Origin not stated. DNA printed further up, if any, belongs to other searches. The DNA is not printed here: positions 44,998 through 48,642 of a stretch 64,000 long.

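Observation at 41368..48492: PLD-nuclease-SNF2 helicase fusion paired with a PglX/DrmMI-like adenine methyltransferase: a reduced, fused DISARM/BREX-like module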

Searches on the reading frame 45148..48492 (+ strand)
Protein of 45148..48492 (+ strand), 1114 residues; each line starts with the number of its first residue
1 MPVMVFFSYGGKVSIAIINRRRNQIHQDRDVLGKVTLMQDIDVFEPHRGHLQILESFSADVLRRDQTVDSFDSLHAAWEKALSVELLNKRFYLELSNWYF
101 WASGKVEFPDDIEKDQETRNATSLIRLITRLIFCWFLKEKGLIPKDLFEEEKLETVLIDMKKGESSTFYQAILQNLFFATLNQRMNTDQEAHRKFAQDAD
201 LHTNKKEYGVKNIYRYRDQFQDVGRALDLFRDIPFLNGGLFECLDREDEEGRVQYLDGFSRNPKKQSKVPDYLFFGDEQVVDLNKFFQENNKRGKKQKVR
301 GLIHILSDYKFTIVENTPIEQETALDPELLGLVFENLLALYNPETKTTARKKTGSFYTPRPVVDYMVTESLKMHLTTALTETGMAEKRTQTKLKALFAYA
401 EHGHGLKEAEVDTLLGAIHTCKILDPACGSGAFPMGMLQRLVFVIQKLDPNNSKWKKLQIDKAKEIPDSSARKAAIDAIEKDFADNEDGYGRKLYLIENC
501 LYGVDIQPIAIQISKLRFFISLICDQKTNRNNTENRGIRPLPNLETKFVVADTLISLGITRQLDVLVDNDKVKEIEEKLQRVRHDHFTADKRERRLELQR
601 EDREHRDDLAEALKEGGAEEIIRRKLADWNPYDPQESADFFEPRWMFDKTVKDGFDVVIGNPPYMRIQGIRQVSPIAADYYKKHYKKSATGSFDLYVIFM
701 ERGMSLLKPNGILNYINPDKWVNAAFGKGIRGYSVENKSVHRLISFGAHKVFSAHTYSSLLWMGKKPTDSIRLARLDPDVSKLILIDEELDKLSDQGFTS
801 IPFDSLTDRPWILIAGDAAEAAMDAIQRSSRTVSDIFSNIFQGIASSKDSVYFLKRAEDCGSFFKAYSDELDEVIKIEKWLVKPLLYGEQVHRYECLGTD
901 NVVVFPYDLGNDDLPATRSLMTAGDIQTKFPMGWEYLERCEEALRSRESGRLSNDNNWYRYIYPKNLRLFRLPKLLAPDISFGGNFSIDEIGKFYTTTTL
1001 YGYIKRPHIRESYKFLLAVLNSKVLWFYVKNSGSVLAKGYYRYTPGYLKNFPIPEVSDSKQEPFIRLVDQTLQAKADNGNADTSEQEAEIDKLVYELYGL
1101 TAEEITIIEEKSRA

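Call 3: search_protein_families(library=pfam, proteins=[window:45148-48492:+], max_evalue=0.01)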
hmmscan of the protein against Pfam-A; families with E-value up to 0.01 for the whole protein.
window:45148-48492:+ (1114 aa): 4 families
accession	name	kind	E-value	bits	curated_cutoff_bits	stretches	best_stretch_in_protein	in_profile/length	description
PF07669.17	Eco57I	-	1.3e-40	139.7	25.3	1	499-752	1-171/171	Eco57I restriction-modification methylase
PF12950.13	TaqI_C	-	2.8e-10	40.9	26.5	1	935-1053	19-118/118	TaqI-like C-terminal specificity domain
PF02384.22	N6_Mtase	-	9.4e-08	32.2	20.4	0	328-368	4-40/311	N-6 DNA Methylase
PF20473.4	MmeI_Mtase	-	0.0019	17.8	27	0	408-533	8-98/259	MmeI, DNA-methyltransferase domain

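Call 4: search_protein_families(library=padloc, proteins=[window:45148-48492:+], max_evalue=0.01)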
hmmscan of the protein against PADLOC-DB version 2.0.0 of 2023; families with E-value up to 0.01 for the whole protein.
window:45148-48492:+ (1114 aa): 71 families (the best 25 are shown)
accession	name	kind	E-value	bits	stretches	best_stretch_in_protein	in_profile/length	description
PDLC03612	REase_MTase_IIG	-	3.3e-75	252.1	2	572-1111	715-1246/1247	Type IIG restriction enzyme-methyltransferase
PDLC03604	REase_MTase_IIG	-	7.2e-74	247.4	2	651-1104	531-1000/1011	Type IIG restriction enzyme-methyltransferase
PDLC03601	REase_MTase_IIG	-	1.4e-71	239.7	3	486-1108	494-1105/1110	Type IIG restriction enzyme-methyltransferase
PDLC03629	REase_MTase_IIG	-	1.1e-61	207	2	634-1060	549-972/1182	Type IIG restriction enzyme-methyltransferase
PDLC03335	MTase_II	-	2.4e-58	196.3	1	645-1058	186-576/607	Type II methyltransferase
PDLC03596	REase_MTase_IIG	-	8.5e-51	171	2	490-1110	581-1144/1148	Type IIG restriction enzyme-methyltransferase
PDLC03609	REase_MTase_IIG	-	2.7e-38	129.4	3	651-1059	554-934/1066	Type IIG restriction enzyme-methyltransferase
PDLC03226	MTase_II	-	9.8e-33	111.6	2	807-1102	302-576/579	Type II methyltransferase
PDLC03313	MTase_II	-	7.6e-32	108.6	2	651-853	141-347/563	Type II methyltransferase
PDLC02529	PglX|PglXI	-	5.1e-25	85.4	3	804-1092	523-805/1189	PglX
PDLC02643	DrmMI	-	4.7e-23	79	2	345-516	547-690/1347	DrmMI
PDLC03250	MTase_II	-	9.1e-23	78.8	1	653-1109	339-769/775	Type II methyltransferase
PDLC03248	MTase_II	-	1.3e-20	71.6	1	649-1057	80-476/521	Type II methyltransferase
PDLC03348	MTase_II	-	2.6e-20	70.5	2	654-723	346-411/727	Type II methyltransferase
PDLC02521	PglX|PglXI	-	4.3e-19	66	1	496-751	347-572/1174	PglX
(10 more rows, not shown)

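Call 94: search_protein_families(library=ncbifam, proteins=[window:45148-48492:+], max_evalue=0.01)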
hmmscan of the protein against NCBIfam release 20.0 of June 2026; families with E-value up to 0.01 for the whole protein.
window:45148-48492:+ (1114 aa): 5 families
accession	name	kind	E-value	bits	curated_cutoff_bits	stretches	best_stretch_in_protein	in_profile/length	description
NF033452.1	BREX_1_MTaseX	exception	9.4e-25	86.7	500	1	356-755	253-602/1210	BREX-1 system adenine-specific DNA-methyltransferase PglX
NF033451.1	BREX_2_MTaseX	equivalog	1.4e-21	76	400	2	802-1055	523-769/1185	BREX-2 system adenine-specific DNA-methyltransferase PglX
NF033455.1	BREX_6_MTaseX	exception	2e-14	52.1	900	2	651-745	550-637/1319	BREX-6 system adenine-specific DNA-methyltransferase PglX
TIGR02987.1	met_A_Alw26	exception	2.4e-09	36.5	353.5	0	1010-1110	414-503/523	Alw26I/Eco31I/Esp3I family type II restriction adenine-specific DNA-methyltransferase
NF047738.1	antiphage_MADS2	equivalog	3.4e-05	22.3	720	0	419-449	331-361/654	methylation-associated defense system DNA methyltransferase MAD2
